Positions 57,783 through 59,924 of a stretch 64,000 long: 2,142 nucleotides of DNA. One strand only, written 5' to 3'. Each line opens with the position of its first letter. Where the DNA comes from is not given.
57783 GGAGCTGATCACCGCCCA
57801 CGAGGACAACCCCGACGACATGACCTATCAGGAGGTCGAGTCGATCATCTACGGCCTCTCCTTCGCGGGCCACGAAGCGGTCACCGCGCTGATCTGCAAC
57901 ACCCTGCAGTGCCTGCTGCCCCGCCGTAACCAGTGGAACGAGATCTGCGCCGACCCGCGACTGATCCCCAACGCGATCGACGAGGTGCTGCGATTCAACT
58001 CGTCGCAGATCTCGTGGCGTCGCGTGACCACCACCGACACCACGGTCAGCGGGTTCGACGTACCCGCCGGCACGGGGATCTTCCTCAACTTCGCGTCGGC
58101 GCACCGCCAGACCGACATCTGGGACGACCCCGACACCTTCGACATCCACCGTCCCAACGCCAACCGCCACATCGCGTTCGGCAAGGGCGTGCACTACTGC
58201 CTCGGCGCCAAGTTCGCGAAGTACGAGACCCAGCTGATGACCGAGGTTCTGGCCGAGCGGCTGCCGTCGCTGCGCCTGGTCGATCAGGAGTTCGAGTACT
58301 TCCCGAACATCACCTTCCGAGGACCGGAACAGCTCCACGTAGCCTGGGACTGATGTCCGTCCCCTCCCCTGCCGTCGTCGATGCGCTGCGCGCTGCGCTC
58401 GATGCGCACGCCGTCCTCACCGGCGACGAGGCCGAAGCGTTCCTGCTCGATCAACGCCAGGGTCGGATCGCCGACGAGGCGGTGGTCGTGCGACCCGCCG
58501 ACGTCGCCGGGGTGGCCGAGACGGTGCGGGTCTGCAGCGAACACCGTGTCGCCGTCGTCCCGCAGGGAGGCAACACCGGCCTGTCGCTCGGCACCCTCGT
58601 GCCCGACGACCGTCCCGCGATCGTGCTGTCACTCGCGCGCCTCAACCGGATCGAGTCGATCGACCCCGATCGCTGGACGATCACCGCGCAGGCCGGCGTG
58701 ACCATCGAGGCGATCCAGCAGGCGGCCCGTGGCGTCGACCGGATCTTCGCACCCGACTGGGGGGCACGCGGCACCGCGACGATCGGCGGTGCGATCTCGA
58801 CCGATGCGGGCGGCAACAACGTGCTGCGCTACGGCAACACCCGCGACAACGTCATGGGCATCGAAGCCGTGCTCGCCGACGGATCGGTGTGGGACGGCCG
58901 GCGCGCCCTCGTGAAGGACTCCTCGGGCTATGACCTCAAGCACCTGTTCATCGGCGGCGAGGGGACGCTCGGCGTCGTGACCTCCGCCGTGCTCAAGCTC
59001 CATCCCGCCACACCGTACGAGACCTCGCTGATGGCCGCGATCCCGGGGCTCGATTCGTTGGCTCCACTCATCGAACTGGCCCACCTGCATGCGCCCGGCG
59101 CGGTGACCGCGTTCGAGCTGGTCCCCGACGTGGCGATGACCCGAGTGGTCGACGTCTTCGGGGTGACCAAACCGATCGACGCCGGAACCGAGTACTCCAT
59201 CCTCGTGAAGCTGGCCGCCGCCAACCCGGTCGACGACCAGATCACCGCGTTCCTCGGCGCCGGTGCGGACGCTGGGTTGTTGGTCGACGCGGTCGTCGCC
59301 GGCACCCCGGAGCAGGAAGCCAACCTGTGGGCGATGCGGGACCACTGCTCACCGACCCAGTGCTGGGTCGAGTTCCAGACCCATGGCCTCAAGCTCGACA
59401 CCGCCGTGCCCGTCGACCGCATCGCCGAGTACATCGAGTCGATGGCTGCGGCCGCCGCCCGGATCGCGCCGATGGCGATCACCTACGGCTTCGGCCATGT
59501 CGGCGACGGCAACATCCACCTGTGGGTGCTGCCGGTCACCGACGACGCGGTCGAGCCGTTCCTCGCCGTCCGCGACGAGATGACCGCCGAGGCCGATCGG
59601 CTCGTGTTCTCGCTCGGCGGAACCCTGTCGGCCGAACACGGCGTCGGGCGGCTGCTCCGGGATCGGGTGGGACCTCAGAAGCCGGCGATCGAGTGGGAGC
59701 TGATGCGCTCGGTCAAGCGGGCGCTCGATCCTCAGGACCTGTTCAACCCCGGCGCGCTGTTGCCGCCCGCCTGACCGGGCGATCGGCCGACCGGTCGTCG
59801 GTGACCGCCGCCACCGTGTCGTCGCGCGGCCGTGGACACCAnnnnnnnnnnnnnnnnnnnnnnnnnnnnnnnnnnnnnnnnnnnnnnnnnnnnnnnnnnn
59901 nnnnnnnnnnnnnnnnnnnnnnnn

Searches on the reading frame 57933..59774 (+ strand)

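Call 32: search_protein_families(library=ncbifam, proteins=[window:57933-59774:+], max_evalue=1e-8)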
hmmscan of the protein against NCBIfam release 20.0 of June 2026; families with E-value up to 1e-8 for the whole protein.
window:57933-59774:+ (613 aa): 5 families
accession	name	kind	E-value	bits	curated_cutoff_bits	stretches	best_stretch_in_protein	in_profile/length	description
TIGR00387.1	glcD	equivalog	3.8e-74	250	567.9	1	185-607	1-412/413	glycolate oxidase subunit GlcD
NF008408.0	PRK11230.1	equivalog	9.8e-48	162.8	897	1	142-611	15-473/499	glycolate oxidase subunit GlcD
NF049975.1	2HglutDHaseYdiJ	equivalog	1.9e-33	115.3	1350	2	188-324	58-194/1018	D-2-hydroxyglutarate dehydrogenase YdiJ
NF008439.0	PRK11282.1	equivalog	3.9e-22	78.6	284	1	191-393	8-207/358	glycolate oxidase subunit GlcE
NF053785.1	DcplphribOxDprE1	equivalog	1.5e-15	57.4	500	1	181-367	14-188/449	decaprenylphosphoryl-beta-D-ribose oxidase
